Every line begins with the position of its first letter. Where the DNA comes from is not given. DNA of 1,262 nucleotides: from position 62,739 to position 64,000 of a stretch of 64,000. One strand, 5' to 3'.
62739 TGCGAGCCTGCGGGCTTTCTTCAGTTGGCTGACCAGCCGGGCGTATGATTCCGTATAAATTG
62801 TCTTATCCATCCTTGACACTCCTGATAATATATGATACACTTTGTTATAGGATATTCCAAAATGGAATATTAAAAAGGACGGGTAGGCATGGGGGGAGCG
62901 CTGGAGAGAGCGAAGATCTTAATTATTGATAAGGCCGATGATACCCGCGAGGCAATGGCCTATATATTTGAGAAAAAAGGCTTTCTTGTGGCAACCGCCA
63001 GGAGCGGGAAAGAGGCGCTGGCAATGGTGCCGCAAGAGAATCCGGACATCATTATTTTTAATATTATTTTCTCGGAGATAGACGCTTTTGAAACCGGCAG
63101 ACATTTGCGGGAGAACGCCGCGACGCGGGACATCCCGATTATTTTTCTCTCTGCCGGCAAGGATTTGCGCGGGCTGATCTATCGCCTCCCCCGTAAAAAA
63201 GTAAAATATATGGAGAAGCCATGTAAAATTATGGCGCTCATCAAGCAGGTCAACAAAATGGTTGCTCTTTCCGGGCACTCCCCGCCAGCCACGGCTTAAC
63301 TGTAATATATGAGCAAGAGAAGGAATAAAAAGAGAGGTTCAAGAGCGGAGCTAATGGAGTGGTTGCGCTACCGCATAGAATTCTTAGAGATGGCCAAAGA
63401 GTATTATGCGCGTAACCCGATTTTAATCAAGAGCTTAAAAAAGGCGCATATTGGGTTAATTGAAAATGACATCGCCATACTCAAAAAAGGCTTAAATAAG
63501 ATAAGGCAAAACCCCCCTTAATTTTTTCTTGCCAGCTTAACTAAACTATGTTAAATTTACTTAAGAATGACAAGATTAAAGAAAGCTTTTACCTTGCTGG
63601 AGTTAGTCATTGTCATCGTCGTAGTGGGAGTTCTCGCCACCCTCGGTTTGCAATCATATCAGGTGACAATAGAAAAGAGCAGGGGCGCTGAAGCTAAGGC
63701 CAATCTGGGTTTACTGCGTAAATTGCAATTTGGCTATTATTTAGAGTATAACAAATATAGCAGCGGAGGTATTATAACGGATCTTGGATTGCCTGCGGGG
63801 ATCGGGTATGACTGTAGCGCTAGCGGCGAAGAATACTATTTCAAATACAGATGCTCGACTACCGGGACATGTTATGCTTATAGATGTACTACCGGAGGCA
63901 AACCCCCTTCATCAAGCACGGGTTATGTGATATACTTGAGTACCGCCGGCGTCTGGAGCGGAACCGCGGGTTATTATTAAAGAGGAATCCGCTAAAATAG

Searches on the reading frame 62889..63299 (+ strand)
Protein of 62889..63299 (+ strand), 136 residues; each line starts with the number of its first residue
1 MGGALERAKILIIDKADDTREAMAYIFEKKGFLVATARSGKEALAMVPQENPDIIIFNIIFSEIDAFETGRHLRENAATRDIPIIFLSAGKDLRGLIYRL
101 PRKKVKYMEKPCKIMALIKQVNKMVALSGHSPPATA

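Call 87: search_protein_families(library=pfam, proteins=[window:62889-63296:+], max_evalue=0.01)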
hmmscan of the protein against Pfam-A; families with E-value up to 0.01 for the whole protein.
window:62889-63296:+ (136 aa): 2 families
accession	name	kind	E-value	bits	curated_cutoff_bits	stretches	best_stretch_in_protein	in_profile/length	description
PF00072.30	Response_reg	-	4.2e-16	59.5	30.2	1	10-121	1-110/111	Response regulator receiver domain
PF23198.2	PDE8A_N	-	0.00043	20.7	29.6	1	10-83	13-87/147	PDE8A-like, N-terminal domain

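Call 104: find_encoding_contigs(protein=window:62889-63299:+, flank=6000, max_places=2)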
Protein window:62889-63299:+ (136 aa): no gene with exactly this product is on record in the collection.

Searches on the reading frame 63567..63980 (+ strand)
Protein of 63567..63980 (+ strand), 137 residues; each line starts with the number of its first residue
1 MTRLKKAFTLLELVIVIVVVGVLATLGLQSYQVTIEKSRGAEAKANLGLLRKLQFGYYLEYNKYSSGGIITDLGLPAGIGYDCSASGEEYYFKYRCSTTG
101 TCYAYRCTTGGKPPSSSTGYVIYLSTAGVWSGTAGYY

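Call 87: search_protein_families(library=pfam, proteins=[window:63567-63977:+], max_evalue=0.01)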
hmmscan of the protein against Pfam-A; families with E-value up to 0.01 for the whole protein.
window:63567-63977:+ (137 aa): 2 families
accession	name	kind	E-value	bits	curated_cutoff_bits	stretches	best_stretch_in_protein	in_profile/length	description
PF07963.17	N_methyl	-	2.6e-05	24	21.2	1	4-26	3-25/27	Prokaryotic N-terminal methylation motif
PF16732.10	ComP_DUS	-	0.0001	23.5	27.3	1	30-108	2-73/87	Type IV minor pilin ComP, DNA uptake sequence receptor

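Call 103: find_encoding_contigs(protein=window:63567-63980:+, flank=6000, max_places=3)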
Protein window:63567-63980:+ (137 aa): no gene with exactly this product is on record in the collection.
